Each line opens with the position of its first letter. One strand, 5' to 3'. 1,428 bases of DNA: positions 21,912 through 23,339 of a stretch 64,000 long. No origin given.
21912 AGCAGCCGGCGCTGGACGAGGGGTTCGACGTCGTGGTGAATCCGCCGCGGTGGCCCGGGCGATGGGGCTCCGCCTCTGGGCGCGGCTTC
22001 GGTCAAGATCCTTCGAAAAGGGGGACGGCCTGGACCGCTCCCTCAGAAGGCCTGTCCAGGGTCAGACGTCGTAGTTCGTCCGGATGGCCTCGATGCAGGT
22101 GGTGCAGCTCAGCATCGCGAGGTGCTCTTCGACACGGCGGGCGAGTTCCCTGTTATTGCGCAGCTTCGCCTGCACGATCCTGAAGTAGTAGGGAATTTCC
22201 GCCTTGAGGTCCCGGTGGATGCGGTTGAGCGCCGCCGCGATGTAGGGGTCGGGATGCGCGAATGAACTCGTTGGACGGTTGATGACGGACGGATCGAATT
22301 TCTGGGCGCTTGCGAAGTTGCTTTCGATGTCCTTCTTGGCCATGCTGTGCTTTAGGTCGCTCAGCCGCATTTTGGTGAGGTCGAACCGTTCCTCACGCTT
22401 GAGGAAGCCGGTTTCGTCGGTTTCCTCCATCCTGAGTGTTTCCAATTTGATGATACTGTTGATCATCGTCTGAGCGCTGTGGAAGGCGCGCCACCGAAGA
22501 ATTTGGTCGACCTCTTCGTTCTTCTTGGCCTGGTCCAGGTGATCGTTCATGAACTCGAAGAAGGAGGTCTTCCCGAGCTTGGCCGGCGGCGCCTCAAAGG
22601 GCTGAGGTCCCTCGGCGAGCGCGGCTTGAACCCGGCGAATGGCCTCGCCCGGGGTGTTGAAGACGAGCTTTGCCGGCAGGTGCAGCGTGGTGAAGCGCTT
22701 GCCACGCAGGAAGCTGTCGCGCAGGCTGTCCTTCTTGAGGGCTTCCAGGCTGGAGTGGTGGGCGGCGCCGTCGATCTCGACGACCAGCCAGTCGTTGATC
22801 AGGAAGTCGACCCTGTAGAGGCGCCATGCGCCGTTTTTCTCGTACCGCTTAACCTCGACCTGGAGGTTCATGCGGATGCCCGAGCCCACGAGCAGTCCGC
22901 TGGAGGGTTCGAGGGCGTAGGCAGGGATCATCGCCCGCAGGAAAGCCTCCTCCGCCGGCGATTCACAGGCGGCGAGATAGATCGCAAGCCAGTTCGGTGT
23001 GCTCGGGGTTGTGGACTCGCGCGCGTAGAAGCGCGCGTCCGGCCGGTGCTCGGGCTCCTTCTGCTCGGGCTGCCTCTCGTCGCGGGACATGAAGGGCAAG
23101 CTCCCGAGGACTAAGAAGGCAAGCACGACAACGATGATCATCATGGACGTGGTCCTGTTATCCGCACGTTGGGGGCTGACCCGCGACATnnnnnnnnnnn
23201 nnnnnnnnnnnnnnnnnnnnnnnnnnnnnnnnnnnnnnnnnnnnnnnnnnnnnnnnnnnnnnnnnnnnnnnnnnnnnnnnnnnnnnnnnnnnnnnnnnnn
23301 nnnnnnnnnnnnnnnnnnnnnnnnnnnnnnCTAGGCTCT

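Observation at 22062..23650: Low-GC cassette encoding a membrane-anchored DUF559 endonuclease-like protein with a novel C-terminal domain: candidate undescribed defence/Abi gene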

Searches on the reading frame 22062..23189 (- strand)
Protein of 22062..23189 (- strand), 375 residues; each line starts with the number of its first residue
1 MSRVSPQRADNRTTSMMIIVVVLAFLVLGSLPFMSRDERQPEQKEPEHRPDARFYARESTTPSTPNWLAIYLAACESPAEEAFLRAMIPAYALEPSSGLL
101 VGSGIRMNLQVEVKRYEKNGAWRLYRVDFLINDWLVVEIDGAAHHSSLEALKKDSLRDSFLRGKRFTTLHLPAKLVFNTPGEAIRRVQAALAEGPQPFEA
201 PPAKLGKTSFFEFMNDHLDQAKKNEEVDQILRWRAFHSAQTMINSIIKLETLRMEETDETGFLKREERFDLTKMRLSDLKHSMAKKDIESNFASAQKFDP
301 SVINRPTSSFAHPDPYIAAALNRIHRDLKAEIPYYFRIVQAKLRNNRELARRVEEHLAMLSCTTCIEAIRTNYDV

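Call 3: search_protein_families(library=pfam, proteins=[window:22062-23189:-], max_evalue=1)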
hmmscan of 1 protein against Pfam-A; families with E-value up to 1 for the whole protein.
window:22062-23189:- (375 aa): 2 families
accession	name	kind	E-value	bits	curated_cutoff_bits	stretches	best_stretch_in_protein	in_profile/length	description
PF18741.7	MTES_1575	-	3.1e-06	27.6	38.2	1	122-191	22-96/96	REase_MTES_1575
PF04480.18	DUF559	-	4.1e-05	23.9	20.6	1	116-191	35-108/109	Protein of unknown function (DUF559)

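Call 4: search_protein_families(library=ncbifam, proteins=[window:22062-23189:-], max_evalue=1)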
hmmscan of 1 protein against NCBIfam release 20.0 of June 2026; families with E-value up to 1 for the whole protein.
window:22062-23189:- (375 aa): 0 families

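Call 5: search_protein_families(library=padloc, proteins=[window:22062-23189:-], max_evalue=1)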
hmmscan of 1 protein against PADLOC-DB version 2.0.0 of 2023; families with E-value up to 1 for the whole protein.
window:22062-23189:- (375 aa): 1 family
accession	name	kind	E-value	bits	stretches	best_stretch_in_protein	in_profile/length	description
PDLC02868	DpdF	-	0.033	9.9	1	123-171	80-128/1078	DpdF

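Call 8: find_homologous_proteins(query=window:22062-23189:-)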
Query window:22062-23189:- (375 aa): 112 proteins with E <= 0.001 among 4578 candidates.
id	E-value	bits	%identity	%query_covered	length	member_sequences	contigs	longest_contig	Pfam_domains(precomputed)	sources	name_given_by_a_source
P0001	1.5e-210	716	89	92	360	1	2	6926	PF18741.8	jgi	jgi:very-short-patch-repair endonuclease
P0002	1.8e-208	710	87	96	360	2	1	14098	PF18741.8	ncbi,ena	-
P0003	8.8e-208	707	87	96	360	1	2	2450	PF18741.8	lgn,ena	-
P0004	3.6e-202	689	85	96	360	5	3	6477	PF18741.8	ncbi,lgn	-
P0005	1.0e-107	378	50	96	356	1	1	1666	PF04480.19,PF18741.8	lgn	-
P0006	3.2e-45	173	38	83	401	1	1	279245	PF04480.19,PF18741.8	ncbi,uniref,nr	ncbi:DUF559 domain-containing protein [Rhizobium leguminosarum bv. viciae]|uniref:endonuclease domai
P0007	1.4e-43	167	33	94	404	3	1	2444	PF04480.19,PF18741.8,PF26891.1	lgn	-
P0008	6.3e-43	165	36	83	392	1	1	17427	PF04480.19,PF18741.8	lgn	-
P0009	7.7e-42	162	34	86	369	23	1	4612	PF04480.19,PF18741.8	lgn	-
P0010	2.3e-41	160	34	94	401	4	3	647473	PF04480.19,PF18741.8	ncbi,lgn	-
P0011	3.5e-41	159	33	94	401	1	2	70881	PF04480.19,PF18741.8,PF26891.1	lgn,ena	-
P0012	4.0e-41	159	36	84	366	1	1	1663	PF04480.19,PF18741.8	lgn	-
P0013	5.7e-41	159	35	93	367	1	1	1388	PF04480.19,PF18741.8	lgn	-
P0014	1.8e-40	157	34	92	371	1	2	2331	PF04480.19,PF18741.8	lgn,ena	-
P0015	2.0e-40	157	33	86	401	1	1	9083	PF04480.19,PF18741.8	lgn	-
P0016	9.6e-40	155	34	92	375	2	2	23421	PF04480.19,PF18741.8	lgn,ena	-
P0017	1.1e-38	151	32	94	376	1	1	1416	PF04480.19,PF18741.8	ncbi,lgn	-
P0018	1.8e-38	150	34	87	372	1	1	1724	PF04480.19,PF18741.8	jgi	jgi:very-short-patch-repair endonuclease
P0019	4.2e-38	149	35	86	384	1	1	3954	PF04480.19,PF18741.8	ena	-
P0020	1.4e-37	148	34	80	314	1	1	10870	PF04480.19,PF18741.8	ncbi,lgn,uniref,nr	ncbi:endonuclease domain-containing protein [Novosphingobium aerophilum]|uniref:DUF559 domain-contai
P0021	4.9e-37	146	40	63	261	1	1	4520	PF04480.19,PF18741.8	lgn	-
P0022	1.1e-36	145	47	48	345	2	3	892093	PF04480.19,PF18741.8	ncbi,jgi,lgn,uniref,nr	ncbi:MAG TPA: DUF559 domain-containing protein [Brevundimonas sp.]|jgi:very-short-patch-repair endon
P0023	5.1e-36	142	46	50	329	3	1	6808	PF04480.19,PF18741.8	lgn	-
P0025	1.5e-35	141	38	67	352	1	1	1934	PF04480.19,PF18741.8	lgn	-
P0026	1.6e-35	141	49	44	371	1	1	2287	PF04480.19,PF18741.8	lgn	-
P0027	2.0e-35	140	44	51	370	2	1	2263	PF04480.19,PF18741.8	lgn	-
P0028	5.6e-35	139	33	77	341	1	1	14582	PF04480.19,PF18741.8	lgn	-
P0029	1.2e-34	138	32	93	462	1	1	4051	PF04480.19,PF18741.8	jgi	jgi:very-short-patch-repair endonuclease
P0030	1.3e-34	138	35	76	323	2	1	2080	PF04480.19,PF18741.8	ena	-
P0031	1.6e-33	134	32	92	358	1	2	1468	PF04480.19,PF18741.8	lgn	-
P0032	1.7e-33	134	32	92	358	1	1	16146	PF04480.19,PF18741.8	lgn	-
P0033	1.8e-33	134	43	51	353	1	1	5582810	PF04480.19,PF18741.8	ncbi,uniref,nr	ncbi:endonuclease domain-containing protein [Sphingomonas sp. QA11]|uniref:endonuclease domain-conta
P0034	3.1e-33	133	48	39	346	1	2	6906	PF04480.19,PF18741.8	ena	-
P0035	3.1e-33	133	43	51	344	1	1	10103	PF04480.19,PF18741.8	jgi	-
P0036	3.4e-33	133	42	53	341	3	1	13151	PF04480.19,PF18741.8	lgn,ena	-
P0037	3.7e-33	133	42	52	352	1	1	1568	PF04480.19,PF18741.8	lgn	-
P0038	4.4e-33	133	37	64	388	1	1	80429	PF04480.19,PF18741.8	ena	-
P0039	4.8e-33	133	35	77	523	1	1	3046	PF04480.19,PF00570.29,PF18741.8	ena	-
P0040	8.4e-33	132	45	51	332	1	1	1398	PF04480.19,PF18741.8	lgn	-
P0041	9.6e-33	132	42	51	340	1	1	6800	PF04480.19,PF18741.8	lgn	-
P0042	1.0e-32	132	42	48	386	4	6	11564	PF04480.19,PF18741.8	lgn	-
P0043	2.3e-32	130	32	92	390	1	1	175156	PF04480.19,PF18741.8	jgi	-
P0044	2.4e-32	130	34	64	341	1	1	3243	PF04480.19,PF18741.8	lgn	-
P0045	2.5e-32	130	44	48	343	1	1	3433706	PF04480.19,PF18741.8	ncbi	-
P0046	3.4e-32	130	30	86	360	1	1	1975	PF04480.19,PF18741.8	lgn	-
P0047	3.5e-32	130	43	51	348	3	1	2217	PF04480.19,PF18741.8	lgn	-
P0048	3.6e-32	130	32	88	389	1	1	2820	PF04480.19,PF18741.8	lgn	-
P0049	4.2e-32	130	34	83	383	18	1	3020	PF04480.19,PF18741.8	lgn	-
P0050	5.3e-32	129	41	56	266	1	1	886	PF04480.19,PF18741.8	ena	-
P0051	6.6e-32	129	43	50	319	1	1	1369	PF04480.19,PF18741.8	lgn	-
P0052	1.0e-31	128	43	48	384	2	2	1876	PF04480.19,PF18741.8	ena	-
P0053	1.8e-31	127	49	40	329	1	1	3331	PF04480.19,PF18741.8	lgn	-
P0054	2.2e-31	127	41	52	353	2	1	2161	PF04480.19,PF18741.8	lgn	-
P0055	2.6e-31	127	30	95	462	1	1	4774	PF04480.19,PF18741.8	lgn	-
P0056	3.6e-31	126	29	96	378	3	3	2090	PF04480.19,PF18741.8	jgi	jgi:very-short-patch-repair endonuclease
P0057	5.6e-31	126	51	35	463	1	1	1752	PF04480.19,PF18741.8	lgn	-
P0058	5.8e-31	126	48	38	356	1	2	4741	PF04480.19,PF18741.8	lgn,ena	-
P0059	6.1e-31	126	42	50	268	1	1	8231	PF04480.19,PF18741.8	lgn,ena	-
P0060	8.8e-31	125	30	94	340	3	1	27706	PF04480.19,PF18741.8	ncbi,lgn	-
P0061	9.7e-31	125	32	88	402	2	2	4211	PF04480.19,PF18741.8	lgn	-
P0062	2.3e-30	124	41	51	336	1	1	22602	PF04480.19,PF18741.8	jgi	jgi:very-short-patch-repair endonuclease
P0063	2.5e-30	124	40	52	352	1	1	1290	PF04480.19,PF18741.8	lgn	-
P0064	2.7e-30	124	32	91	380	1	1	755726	PF04480.19,PF18741.8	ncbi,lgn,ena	-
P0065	3.0e-30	123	43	52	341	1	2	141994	PF04480.19,PF18741.8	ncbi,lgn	-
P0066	3.8e-30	123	49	36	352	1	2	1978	PF04480.19,PF18741.8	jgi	jgi:very-short-patch-repair endonuclease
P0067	4.0e-30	123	32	77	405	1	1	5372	PF04480.19,PF18741.8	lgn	-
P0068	4.1e-30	123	31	88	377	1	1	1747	PF04480.19,PF18741.8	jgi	-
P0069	5.8e-30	123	43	50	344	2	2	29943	PF04480.19,PF18741.8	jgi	-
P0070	8.8e-30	122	37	56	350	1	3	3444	PF04480.19,PF18741.8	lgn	-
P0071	2.1e-29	121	41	52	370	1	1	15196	PF04480.19,PF18741.8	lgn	-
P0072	3.1e-29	120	30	88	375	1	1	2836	PF04480.19,PF18741.8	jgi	jgi:very-short-patch-repair endonuclease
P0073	3.2e-29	120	51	36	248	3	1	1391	PF04480.19,PF18741.8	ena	-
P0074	6.1e-29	119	38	56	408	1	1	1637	PF04480.19,PF18741.8,PF26891.1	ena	-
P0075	7.7e-29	119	31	80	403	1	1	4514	PF04480.19,PF18741.8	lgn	-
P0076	9.9e-29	118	51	37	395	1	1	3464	PF04480.19,PF18741.8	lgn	-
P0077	1.4e-28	118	39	46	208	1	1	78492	PF04480.19,PF18741.8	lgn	-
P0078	3.3e-28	117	49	37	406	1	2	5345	PF04480.19,PF18741.8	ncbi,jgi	jgi:very-short-patch-repair endonuclease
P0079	5.1e-28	116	39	53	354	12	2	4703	PF04480.19,PF18741.8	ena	-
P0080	5.4e-28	116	30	94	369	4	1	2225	PF04480.19,PF18741.8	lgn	-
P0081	8.6e-28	115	29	94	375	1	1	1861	PF04480.19,PF18741.8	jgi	jgi:very-short-patch-repair endonuclease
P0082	1.1e-27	115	40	48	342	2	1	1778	PF04480.19,PF18741.8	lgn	-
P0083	9.8e-27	112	39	47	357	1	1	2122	PF04480.19,PF18741.8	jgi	jgi:very-short-patch-repair endonuclease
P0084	1.9e-26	111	41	46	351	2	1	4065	PF04480.19,PF18741.8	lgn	-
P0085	2.3e-26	111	45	41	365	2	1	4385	PF04480.19,PF18741.8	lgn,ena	-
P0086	2.4e-26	111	37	56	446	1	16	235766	PF04480.19,PF18741.8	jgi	jgi:very-short-patch-repair endonuclease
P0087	3.2e-26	110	43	45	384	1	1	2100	PF04480.19,PF18741.8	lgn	-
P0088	3.4e-26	110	40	46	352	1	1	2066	PF04480.19,PF18741.8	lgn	-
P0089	3.6e-26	110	39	51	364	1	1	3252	PF04480.19,PF18741.8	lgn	-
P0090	6.4e-26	109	28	96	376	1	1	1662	PF04480.19,PF18741.8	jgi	jgi:very-short-patch-repair endonuclease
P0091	9.7e-26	109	41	49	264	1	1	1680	PF04480.19,PF18741.8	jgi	jgi:very-short-patch-repair endonuclease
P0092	1.1e-25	108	30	82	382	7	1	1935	PF04480.19,PF18741.8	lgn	-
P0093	1.3e-25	108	40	46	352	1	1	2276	PF04480.19,PF18741.8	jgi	jgi:very-short-patch-repair endonuclease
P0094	1.5e-25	108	41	46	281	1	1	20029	PF04480.19,PF18741.8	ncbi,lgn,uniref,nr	ncbi:endonuclease domain-containing protein [Paracoccus sp. JM45]|uniref:endonuclease domain-contain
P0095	5.9e-25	106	46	29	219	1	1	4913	PF04480.19,PF18741.8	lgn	-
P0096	1.1e-24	105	44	39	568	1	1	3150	PF04480.19,PF18741.8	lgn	-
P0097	1.5e-24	105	38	43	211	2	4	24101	PF04480.19,PF18741.8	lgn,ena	-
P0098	1.9e-24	104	36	51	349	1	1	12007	PF04480.19,PF18741.8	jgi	jgi:very-short-patch-repair endonuclease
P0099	2.3e-24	104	45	35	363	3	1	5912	PF04480.19,PF18741.8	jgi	jgi:very-short-patch-repair endonuclease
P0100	2.8e-24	104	36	56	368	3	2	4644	PF04480.19,PF18741.8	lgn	-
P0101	4.1e-24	103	44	40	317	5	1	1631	PF04480.19,PF18741.8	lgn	-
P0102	5.1e-24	103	41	39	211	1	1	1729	PF04480.19,PF18741.8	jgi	jgi:very-short-patch-repair endonuclease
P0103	1.4e-23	102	45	35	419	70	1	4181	PF04480.19,PF18741.8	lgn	-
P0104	8.3e-23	99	47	31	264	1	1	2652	PF04480.19,PF18741.8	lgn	-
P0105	2.1e-17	81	39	35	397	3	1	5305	PF04480.19,PF18741.8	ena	-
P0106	2.5e-17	81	47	31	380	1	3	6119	PF04480.19,PF18741.8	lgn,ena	-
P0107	5.1e-16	77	36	50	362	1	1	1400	PF04480.19,PF18741.8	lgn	-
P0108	5.3e-16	77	36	49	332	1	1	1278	PF04480.19,PF18741.8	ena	-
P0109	6.1e-16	76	41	39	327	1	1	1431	PF04480.19,PF18741.8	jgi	jgi:very-short-patch-repair endonuclease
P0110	2.8e-15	74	36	49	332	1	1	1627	PF04480.19,PF18741.8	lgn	-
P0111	1.7e-14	72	36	49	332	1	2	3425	PF04480.19,PF18741.8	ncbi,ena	-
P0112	1.2e-10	59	40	30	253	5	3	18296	PF04480.19,PF18741.8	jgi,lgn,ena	-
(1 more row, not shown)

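Call 11: search_protein_families(library=pfam, proteins=[P0007, P0011, P0074, P0006, P0039], max_evalue=0.01)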
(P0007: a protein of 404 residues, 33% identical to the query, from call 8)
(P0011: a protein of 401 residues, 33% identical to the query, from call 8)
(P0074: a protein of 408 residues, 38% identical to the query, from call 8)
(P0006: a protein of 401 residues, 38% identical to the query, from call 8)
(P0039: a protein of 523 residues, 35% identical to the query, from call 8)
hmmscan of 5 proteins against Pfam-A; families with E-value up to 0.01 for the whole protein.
P0007 (404 aa): 2 families
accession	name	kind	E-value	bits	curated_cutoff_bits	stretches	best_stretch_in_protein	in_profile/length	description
PF18741.7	MTES_1575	-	1.5e-10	41.4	38.2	1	105-185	11-96/96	REase_MTES_1575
PF04480.18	DUF559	-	3.7e-06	27.2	20.6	1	107-183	32-106/109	Protein of unknown function (DUF559)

P0011 (401 aa): 2 families
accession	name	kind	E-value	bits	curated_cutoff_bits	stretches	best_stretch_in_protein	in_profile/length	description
PF18741.7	MTES_1575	-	4.5e-11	43.1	38.2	1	103-185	9-96/96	REase_MTES_1575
PF04480.18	DUF559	-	8.8e-07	29.2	20.6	1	107-184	32-107/109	Protein of unknown function (DUF559)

P0074 (408 aa): 2 families
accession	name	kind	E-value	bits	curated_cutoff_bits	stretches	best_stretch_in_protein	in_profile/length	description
PF18741.7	MTES_1575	-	1.3e-13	51.3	38.2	1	139-219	11-96/96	REase_MTES_1575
PF04480.18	DUF559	-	1.5e-08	35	20.6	1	140-219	31-108/109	Protein of unknown function (DUF559)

P0006 (401 aa): 2 families
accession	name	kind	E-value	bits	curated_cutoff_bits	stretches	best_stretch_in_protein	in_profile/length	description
PF18741.7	MTES_1575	-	5.1e-11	43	38.2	1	103-184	9-95/96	REase_MTES_1575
PF04480.18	DUF559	-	2.7e-07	30.9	20.6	1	107-183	32-106/109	Protein of unknown function (DUF559)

P0039 (523 aa): 3 families
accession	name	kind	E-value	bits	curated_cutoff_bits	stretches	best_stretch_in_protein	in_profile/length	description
PF00570.28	HRDC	-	2.8e-23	82.1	23.8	1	446-512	2-68/68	HRDC domain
PF18741.7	MTES_1575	-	1.4e-11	44.8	38.2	1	98-184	5-96/96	REase_MTES_1575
PF04480.18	DUF559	-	1.2e-10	41.7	20.6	1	106-184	32-108/109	Protein of unknown function (DUF559)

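Call 12: search_solved_structures(query=A1, max_evalue=1, show_alignments=2)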
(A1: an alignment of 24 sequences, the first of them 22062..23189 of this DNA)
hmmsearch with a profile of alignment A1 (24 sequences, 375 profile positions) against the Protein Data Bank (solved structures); distinct sequences matched with E-value up to 1: 19.
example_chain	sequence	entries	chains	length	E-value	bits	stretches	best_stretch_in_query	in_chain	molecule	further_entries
3hrl_A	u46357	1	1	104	6.3e-05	25.4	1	106-162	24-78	Endonuclease-Like Protein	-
1h2v_C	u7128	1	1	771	0.013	17.8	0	271-358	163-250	80 KDA NUCLEAR CAP BINDING PROTEIN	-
5oob_A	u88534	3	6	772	0.013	17.8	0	271-358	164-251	Nuclear cap-binding protein subunit 1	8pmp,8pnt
5oo6_A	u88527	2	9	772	0.013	17.8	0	271-358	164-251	Nuclear cap-binding protein subunit 1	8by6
1n52_A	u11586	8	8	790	0.014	17.7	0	271-358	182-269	80 kDa nuclear cap binding protein | Nuclear cap-binding protein subunit 1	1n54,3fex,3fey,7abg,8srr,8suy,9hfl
6d0y_C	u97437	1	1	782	0.014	17.7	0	271-358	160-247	Nuclear cap-binding protein subunit 1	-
3r3p_A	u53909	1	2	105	0.03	16.6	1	117-162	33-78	Mobile intron protein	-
9qid_A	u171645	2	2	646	0.03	16.6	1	246-347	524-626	Stress-70 protein, mitochondrial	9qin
1hsj_A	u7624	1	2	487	0.044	16.1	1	178-301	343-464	FUSION PROTEIN CONSISTING OF STAPHYLOCOCCUS ACCESSORY REGULATOR PROTEIN R AND MALTOSE BIND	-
1ku2_A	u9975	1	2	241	0.23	13.7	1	298-341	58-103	sigma factor sigA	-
3ugo_A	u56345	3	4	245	0.24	13.6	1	298-341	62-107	RNA polymerase sigma factor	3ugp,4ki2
2dgj_A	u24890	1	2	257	0.36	13.1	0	249-328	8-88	hypothetical protein ebhA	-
5cj1_A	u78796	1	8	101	0.41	12.9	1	200-264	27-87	Gp7-MYH7-(1526-1571) chimera protein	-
3les_A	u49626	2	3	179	0.47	12.7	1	298-341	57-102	RNA polymerase sigma factor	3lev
4xln_F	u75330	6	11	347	0.49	12.6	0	298-341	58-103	RNA polymerase sigma factor SigA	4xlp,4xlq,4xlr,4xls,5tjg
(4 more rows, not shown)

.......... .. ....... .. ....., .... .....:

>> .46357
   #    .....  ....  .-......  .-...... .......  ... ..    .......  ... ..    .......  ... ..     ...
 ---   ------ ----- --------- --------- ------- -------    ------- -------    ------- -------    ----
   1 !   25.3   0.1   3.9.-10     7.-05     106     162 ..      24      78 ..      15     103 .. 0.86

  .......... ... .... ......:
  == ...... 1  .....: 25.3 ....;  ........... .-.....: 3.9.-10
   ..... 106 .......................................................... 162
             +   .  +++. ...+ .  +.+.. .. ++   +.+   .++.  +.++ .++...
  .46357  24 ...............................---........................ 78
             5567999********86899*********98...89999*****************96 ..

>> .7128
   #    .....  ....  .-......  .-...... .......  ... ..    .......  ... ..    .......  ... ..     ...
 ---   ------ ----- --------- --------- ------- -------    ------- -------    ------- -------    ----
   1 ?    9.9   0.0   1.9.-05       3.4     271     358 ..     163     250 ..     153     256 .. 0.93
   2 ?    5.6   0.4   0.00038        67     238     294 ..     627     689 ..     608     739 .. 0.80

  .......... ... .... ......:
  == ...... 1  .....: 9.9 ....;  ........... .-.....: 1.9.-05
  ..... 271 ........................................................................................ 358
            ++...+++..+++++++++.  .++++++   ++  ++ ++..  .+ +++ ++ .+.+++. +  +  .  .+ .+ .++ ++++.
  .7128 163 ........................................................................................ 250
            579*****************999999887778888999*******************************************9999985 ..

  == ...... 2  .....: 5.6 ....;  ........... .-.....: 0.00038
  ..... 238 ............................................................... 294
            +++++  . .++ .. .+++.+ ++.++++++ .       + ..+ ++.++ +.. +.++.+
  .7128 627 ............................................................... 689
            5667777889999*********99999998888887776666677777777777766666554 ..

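Call 16: find_encoding_contigs(protein=P0002, flank=8000, max_places=4)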
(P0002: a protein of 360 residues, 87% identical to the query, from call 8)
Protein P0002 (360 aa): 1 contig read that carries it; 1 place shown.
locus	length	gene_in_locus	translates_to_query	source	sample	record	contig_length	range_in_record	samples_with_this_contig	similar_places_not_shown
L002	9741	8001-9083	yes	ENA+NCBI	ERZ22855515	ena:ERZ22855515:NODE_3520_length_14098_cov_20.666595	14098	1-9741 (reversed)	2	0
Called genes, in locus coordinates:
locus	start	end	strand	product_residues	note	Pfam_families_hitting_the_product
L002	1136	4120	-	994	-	PF13700:DUF4158, PF01526:DDE_Tnp_Tn3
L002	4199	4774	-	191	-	PF00239:Resolvase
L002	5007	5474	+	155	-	PF07929:PRiA4_ORF3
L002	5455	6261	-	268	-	PF00589:Phage_integrase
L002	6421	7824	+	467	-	-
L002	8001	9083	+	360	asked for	PF18741:MTES_1575 (weak)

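Call 17: find_encoding_contigs(protein=P0006, flank=8000, max_places=3)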
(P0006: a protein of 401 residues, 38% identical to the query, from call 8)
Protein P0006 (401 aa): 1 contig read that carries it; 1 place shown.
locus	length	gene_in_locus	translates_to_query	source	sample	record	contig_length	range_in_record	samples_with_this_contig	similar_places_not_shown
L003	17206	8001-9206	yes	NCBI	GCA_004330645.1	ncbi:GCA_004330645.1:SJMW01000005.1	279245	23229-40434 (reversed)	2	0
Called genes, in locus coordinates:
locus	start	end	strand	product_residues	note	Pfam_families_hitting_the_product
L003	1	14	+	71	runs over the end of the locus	-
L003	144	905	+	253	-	-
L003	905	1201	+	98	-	-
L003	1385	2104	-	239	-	PF11185:DUF2971 (weak)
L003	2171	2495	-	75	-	-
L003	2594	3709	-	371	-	PF13271:DUF4062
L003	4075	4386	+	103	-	-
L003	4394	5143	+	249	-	PF06054:CoiA_nuc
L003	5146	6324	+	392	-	-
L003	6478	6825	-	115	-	-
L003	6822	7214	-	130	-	-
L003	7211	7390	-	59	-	-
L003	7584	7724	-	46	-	-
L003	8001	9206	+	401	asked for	PF18741:MTES_1575, PF04480:DUF559 (weak)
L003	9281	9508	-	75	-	-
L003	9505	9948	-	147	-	-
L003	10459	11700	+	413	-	PF13551:HTH_29 (faint), PF13560:HTH_31 (weak), PF00145:DNA_methylase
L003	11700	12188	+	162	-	PF03852:Vsr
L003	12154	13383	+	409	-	PF09217:EcoRII-N, PF09019:EcoRII-C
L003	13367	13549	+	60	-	-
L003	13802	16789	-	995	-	PF00176:SNF2-rel_dom, PF00270:DEAD, PF04851:ResIII (weak)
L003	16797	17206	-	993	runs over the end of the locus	-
